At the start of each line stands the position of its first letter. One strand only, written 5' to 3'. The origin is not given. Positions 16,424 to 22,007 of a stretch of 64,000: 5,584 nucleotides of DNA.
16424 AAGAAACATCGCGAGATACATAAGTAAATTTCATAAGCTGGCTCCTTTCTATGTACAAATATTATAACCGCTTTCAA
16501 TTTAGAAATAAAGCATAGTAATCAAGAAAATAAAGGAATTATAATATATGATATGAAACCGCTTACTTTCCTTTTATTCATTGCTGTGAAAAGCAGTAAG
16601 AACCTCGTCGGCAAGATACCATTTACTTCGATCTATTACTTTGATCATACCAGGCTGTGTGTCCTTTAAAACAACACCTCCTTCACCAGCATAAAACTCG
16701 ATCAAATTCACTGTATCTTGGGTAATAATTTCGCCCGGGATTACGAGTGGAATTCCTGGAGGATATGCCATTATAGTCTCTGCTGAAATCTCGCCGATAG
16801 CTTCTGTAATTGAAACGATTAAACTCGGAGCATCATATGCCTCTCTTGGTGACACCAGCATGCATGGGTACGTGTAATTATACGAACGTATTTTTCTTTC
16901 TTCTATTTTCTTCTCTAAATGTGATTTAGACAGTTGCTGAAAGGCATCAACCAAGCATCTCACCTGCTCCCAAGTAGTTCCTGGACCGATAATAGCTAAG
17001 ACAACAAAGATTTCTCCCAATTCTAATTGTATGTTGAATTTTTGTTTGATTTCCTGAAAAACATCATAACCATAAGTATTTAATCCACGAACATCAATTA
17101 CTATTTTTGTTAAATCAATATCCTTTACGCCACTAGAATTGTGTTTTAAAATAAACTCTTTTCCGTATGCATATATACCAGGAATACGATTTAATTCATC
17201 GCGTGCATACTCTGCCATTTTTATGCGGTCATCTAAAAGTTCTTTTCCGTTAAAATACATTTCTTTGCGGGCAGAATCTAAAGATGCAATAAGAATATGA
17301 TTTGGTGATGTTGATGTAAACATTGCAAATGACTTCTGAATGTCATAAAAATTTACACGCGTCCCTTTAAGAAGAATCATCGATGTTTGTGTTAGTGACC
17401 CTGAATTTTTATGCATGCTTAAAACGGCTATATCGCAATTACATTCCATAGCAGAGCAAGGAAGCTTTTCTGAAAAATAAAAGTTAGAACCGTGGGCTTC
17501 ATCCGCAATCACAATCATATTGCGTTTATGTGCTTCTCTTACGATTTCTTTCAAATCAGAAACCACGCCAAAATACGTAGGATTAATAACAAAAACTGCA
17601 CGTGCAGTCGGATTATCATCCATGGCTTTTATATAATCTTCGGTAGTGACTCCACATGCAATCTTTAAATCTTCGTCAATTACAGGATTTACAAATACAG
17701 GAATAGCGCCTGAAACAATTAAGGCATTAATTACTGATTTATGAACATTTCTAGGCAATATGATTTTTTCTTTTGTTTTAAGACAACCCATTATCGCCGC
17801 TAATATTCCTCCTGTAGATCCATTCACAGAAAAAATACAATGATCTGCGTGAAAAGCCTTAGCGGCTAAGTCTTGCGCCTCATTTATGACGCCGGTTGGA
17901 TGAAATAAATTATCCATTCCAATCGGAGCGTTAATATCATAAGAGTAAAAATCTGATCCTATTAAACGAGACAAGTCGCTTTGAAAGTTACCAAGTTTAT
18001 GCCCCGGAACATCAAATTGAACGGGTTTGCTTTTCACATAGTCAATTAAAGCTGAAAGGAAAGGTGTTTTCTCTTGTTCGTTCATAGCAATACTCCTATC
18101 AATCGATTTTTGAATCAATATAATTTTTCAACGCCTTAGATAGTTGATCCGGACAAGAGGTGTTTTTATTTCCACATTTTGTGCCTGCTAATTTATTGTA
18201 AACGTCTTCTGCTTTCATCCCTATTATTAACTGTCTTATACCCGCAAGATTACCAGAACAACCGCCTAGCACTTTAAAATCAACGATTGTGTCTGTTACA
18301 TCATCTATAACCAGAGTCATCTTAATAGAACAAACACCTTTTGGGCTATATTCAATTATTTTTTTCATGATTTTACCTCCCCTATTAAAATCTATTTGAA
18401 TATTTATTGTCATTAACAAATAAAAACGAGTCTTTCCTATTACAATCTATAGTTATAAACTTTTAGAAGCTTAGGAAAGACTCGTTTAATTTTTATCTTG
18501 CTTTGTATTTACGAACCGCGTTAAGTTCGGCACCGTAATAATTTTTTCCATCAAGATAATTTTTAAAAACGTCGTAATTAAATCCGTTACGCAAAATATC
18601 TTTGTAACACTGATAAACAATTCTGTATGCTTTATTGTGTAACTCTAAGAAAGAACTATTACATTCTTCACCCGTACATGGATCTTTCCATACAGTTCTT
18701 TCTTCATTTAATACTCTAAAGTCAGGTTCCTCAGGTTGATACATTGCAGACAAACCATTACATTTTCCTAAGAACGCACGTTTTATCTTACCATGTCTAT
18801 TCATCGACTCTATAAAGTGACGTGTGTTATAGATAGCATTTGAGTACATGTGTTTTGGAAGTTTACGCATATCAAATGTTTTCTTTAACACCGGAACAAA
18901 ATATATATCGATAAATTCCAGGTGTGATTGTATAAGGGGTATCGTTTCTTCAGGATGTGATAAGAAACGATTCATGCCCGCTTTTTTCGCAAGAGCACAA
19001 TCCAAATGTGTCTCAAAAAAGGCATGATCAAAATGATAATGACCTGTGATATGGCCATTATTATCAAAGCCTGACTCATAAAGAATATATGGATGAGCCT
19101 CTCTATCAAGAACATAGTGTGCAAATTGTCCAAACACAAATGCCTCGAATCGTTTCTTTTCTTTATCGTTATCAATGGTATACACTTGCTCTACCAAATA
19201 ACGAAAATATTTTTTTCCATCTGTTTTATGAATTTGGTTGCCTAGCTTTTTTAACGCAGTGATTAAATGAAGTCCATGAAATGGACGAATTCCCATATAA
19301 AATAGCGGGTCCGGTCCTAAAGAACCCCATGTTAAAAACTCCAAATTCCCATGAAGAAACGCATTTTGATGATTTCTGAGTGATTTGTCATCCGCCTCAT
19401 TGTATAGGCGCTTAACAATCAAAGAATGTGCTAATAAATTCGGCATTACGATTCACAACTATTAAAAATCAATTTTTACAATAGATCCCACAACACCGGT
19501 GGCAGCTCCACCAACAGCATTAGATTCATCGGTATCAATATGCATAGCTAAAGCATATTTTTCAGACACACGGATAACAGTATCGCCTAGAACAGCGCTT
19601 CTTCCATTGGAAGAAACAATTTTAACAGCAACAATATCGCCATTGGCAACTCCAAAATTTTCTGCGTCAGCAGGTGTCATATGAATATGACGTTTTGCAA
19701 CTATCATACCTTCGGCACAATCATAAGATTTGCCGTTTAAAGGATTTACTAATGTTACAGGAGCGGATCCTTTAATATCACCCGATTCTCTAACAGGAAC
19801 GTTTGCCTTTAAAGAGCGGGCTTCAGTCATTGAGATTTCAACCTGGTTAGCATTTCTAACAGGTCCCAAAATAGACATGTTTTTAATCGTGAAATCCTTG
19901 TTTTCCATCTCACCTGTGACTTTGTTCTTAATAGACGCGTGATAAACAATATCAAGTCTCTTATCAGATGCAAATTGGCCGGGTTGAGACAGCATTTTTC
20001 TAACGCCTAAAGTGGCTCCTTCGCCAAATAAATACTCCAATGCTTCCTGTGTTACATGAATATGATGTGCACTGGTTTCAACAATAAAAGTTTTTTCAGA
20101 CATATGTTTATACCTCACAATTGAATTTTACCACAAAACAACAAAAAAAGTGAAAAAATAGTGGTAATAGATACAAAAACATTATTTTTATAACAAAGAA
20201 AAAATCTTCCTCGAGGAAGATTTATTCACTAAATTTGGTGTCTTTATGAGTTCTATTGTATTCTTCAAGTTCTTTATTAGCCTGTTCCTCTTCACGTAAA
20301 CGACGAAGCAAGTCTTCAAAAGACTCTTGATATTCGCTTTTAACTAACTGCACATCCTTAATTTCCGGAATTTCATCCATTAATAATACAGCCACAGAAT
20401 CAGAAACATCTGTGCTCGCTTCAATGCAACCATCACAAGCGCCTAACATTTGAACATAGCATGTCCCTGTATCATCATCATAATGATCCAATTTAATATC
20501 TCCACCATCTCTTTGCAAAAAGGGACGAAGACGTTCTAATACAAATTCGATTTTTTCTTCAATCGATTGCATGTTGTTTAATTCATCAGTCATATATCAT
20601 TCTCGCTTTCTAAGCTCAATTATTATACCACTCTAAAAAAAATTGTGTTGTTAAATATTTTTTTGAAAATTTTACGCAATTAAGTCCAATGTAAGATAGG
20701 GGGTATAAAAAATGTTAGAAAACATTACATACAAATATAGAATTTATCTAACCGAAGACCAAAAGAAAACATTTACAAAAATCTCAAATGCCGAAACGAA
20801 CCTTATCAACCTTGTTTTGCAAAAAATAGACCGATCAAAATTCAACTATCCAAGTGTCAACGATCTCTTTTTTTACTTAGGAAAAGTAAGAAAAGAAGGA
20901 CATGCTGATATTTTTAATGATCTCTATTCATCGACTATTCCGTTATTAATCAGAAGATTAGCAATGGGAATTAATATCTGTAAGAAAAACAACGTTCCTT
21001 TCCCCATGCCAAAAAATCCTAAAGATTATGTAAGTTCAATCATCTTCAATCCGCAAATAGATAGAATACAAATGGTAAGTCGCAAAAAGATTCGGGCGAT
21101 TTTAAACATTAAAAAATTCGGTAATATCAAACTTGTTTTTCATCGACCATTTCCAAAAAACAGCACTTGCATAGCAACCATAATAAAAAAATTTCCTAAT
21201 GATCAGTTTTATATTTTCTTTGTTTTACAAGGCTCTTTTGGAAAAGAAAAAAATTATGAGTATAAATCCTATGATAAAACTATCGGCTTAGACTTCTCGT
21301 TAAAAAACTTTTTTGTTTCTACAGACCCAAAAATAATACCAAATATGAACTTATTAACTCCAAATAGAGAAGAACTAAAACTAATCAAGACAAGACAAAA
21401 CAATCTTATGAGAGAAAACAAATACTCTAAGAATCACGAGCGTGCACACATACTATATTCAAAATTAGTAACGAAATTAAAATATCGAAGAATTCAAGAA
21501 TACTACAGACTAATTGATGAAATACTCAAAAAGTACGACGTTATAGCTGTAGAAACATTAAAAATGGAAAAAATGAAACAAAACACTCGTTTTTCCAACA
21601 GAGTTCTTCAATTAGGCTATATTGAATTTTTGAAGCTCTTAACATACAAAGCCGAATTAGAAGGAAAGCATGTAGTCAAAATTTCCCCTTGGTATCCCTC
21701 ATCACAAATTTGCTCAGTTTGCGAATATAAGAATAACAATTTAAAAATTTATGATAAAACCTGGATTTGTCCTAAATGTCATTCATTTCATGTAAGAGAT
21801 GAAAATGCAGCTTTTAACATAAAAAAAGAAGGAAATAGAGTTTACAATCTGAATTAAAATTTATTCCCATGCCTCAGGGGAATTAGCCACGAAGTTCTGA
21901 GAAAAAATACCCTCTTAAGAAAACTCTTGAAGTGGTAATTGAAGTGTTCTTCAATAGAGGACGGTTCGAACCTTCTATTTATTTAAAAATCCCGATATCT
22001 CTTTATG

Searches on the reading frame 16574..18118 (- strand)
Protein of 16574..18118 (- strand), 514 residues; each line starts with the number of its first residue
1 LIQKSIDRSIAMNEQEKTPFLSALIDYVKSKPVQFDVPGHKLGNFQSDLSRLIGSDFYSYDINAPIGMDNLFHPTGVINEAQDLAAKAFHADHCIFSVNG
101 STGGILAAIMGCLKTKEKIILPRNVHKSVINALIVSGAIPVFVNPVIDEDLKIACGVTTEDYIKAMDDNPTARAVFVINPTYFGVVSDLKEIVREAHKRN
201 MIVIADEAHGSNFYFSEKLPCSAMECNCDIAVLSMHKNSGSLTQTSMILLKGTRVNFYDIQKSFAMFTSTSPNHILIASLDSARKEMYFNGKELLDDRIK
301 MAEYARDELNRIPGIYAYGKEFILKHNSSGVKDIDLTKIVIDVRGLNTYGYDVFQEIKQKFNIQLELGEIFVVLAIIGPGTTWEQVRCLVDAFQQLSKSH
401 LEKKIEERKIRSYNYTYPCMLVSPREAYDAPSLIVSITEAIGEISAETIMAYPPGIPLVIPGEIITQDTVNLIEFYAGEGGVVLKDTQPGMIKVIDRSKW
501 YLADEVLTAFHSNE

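Call 65: search_protein_families(library=pfam, proteins=[window:16574-18118:-], max_evalue=0.0001)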
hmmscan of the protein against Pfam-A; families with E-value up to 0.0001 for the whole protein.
window:16574-18118:- (514 aa): 6 families
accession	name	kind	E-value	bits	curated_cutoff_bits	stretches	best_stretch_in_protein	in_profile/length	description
PF01276.26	OKR_DC_1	-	9.4e-70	235.9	27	1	18-323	1-331/417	Orn/Lys/Arg decarboxylase, major domain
PF00266.25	Aminotran_5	-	4.8e-10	39.4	21.5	1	76-319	43-301/371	Aminotransferase class-V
PF00155.27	Aminotran_1_2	-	1e-09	38.5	19.7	1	69-320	35-300/361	Aminotransferase class I and II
PF03711.20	OKR_DC_1_C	-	2.2e-09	38.1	24.2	1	394-475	22-106/132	Orn/Lys/Arg decarboxylase, C-terminal domain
PF01041.23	DegT_DnrJ_EryC1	-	2.7e-07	30.6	19.8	1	86-218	34-157/360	DegT/DnrJ/EryC1/StrS aminotransferase family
PF05889.19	SepSecS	-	9.8e-06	25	21.1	1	89-311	71-293/389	O-phosphoseryl-tRNA(Sec) selenium transferase, SepSecS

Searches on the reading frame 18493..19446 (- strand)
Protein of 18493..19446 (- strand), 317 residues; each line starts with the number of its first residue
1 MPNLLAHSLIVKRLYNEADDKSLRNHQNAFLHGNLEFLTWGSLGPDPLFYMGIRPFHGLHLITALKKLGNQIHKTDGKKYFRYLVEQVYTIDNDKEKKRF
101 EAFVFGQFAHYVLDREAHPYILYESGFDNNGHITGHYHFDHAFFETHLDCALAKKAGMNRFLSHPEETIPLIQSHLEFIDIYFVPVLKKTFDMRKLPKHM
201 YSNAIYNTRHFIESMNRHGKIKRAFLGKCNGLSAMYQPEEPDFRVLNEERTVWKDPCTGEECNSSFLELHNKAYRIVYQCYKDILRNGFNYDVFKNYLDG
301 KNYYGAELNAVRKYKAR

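Call 65: search_protein_families(library=pfam, proteins=[window:18493-19446:-], max_evalue=0.0001)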
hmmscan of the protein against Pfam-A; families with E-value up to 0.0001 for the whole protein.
window:18493-19446:- (317 aa): 1 family
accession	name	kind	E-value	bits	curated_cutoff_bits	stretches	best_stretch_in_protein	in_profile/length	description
PF00882.24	Zn_dep_PLPC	-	3e-06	27.7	26.8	1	7-153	2-126/167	Zinc dependent phospholipase C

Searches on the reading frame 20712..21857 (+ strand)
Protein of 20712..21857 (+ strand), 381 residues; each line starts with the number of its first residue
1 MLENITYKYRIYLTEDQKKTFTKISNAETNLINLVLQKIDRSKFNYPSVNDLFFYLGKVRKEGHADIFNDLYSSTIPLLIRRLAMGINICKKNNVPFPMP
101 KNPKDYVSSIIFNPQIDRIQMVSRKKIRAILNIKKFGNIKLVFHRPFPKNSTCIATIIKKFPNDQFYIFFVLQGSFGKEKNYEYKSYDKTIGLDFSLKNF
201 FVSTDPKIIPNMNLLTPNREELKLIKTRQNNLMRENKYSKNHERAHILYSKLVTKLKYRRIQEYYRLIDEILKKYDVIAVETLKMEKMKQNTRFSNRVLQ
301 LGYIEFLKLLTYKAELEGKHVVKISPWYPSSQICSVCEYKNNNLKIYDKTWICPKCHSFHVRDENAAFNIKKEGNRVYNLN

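Call 65: search_protein_families(library=pfam, proteins=[window:20712-21857:+], max_evalue=0.0001)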
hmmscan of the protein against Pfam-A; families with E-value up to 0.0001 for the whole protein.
window:20712-21857:+ (381 aa): 2 families
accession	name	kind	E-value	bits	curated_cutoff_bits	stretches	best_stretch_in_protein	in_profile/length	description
PF07282.18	Cas12f1-like_TNB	-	1.7e-20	73.4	26.3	1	305-370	3-60/60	Cas12f1-like, TNB domain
PF01385.25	OrfB_IS605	-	1.6e-06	28.7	30.5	1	188-291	16-119/120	Probable transposase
